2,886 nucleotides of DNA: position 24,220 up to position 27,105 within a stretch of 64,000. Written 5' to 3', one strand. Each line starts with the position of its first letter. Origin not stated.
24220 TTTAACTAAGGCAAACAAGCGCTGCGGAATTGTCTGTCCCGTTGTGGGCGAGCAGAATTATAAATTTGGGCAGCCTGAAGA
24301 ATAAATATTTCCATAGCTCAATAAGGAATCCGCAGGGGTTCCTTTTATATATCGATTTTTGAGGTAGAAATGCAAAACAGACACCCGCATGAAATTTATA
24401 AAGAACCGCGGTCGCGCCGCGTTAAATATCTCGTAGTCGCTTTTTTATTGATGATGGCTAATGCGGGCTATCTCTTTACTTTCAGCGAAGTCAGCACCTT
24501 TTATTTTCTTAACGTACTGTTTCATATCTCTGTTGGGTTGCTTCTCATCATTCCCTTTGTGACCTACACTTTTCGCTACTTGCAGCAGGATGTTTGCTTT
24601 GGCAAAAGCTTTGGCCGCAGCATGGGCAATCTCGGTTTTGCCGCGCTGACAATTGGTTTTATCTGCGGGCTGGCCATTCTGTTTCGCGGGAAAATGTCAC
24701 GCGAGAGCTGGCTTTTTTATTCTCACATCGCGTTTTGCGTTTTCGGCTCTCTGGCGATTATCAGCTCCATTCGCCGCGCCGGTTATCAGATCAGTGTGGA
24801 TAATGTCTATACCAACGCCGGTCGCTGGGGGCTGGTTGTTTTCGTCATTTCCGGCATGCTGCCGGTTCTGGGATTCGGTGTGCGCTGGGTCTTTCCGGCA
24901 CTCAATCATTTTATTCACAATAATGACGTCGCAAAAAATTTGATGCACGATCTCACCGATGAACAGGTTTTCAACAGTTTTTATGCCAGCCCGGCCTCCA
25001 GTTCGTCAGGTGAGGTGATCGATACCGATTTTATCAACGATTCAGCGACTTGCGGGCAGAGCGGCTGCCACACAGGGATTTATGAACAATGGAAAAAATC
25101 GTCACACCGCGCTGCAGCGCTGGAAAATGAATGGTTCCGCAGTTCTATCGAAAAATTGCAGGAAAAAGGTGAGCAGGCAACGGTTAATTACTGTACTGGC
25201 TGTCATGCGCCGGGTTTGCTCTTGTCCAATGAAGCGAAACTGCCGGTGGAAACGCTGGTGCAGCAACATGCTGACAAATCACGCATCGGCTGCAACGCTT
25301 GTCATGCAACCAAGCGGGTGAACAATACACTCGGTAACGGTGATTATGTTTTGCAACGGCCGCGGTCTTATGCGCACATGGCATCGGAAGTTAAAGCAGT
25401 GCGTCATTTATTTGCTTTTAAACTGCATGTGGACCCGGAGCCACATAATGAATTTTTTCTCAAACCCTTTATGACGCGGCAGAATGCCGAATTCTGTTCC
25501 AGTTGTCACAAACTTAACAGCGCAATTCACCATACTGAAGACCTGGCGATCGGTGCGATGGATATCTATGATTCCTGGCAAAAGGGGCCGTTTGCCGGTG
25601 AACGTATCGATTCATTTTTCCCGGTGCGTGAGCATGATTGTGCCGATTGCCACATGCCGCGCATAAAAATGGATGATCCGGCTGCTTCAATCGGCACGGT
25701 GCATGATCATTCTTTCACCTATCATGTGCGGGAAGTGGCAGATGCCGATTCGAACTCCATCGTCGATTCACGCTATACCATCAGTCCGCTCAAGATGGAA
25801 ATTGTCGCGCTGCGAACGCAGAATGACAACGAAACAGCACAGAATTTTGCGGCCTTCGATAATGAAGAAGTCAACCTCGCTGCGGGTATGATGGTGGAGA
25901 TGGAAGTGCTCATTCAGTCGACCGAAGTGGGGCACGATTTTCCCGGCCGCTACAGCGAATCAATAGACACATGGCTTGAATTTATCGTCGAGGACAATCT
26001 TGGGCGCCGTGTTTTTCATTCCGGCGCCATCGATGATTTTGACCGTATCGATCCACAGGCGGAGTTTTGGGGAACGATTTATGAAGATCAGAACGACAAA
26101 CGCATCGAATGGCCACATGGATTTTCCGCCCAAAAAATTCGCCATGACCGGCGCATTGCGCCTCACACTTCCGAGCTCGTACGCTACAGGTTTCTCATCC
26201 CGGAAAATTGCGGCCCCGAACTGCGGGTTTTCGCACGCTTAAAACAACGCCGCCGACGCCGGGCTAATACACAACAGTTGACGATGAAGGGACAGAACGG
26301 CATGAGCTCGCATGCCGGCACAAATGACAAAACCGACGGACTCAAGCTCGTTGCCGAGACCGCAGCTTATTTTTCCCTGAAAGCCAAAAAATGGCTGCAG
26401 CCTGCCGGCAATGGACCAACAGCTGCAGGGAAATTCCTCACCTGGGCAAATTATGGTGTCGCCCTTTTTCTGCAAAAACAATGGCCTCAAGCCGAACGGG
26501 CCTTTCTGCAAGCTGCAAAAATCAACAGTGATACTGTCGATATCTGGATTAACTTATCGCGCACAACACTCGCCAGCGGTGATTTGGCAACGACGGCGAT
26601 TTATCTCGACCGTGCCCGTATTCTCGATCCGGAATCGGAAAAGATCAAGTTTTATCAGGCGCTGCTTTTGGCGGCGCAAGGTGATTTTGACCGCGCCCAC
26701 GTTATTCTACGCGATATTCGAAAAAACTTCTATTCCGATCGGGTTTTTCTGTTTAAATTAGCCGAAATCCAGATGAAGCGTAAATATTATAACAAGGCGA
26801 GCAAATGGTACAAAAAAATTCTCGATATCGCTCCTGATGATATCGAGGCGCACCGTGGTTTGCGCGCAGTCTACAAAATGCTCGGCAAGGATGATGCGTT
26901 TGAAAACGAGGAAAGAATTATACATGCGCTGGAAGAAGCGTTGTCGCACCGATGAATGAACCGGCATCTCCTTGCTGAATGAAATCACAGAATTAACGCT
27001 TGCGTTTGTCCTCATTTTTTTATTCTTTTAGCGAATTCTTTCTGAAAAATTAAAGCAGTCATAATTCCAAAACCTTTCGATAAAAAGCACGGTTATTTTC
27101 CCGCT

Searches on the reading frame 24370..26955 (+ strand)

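Call 7: search_protein_families(library=pfam, proteins=[window:24370-26955:+], max_evalue=0.0001)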
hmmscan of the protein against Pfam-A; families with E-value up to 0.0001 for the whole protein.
window:24370-26955:+ (861 aa): 11 families
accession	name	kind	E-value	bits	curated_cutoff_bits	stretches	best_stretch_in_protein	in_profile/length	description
PF07719.23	TPR_2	-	5.7e-12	45.2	27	0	794-824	4-34/34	Tetratricopeptide repeat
PF13428.12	TPR_14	-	2.6e-10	40.4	23.5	0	763-800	7-44/44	Tetratricopeptide repeat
PF14559.12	TPR_19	-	4.1e-09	37.1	25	1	767-833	1-66/68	Tetratricopeptide repeat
PF13432.12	TPR_16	-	1.7e-08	35.2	32.7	0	763-824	3-64/65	Tetratricopeptide repeat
PF13414.12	TPR_11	-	5.3e-07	29.7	26.8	0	805-839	8-42/42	TPR repeat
PF13435.11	Cytochrome_C554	-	9.1e-07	30.2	20.8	1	232-312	4-83/84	Cytochrome c554 and c-prime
PF23914.1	TPR_CcmH_CycH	-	2.3e-06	27.9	42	1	721-824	48-154/158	Cytochrome c-type biogenesis protein H TPR domain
PF00515.34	TPR_1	-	1.5e-05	25.1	27.8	0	692-720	4-32/34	Tetratricopeptide repeat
PF12569.14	NatA_aux_su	-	2.2e-05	24.1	33.3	0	758-841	5-87/515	N-terminal acetyltransferase A, auxiliary subunit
PF09613.16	HrpB1_HrpK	-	3e-05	24.1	29.3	1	716-785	4-73/126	Bacterial type III secretion protein (HrpB1_HrpK)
PF13424.12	TPR_12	-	3.4e-05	24.4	30.1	0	796-859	8-73/77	Tetratricopeptide repeat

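Call 75: search_protein_families(library=ncbifam, proteins=[window:24370-26955:+], max_evalue=0.00001)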
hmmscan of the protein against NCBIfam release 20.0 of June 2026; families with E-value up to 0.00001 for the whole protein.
window:24370-26955:+ (861 aa): 4 families
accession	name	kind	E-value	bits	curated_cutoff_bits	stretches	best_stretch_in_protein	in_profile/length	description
TIGR02917.1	PEP_TPR_lipo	equivalog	1e-08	33.6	312.2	0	699-786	713-799/899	XrtA/PEP-CTERM system TPR-repeat protein PrsT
TIGR02521.1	type_IV_pilW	equivalog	2.4e-07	30.5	154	0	694-757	104-169/234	type IV pilus biogenesis/stability protein PilW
NF033920.0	C39_PA2778_fam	equivalog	2.3e-06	27.2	150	0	690-751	191-252/255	PA2778 family cysteine peptidase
NF040959.1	MamA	equivalog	3.4e-06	26.6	200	1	713-840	61-188/204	magnetosome protein MamA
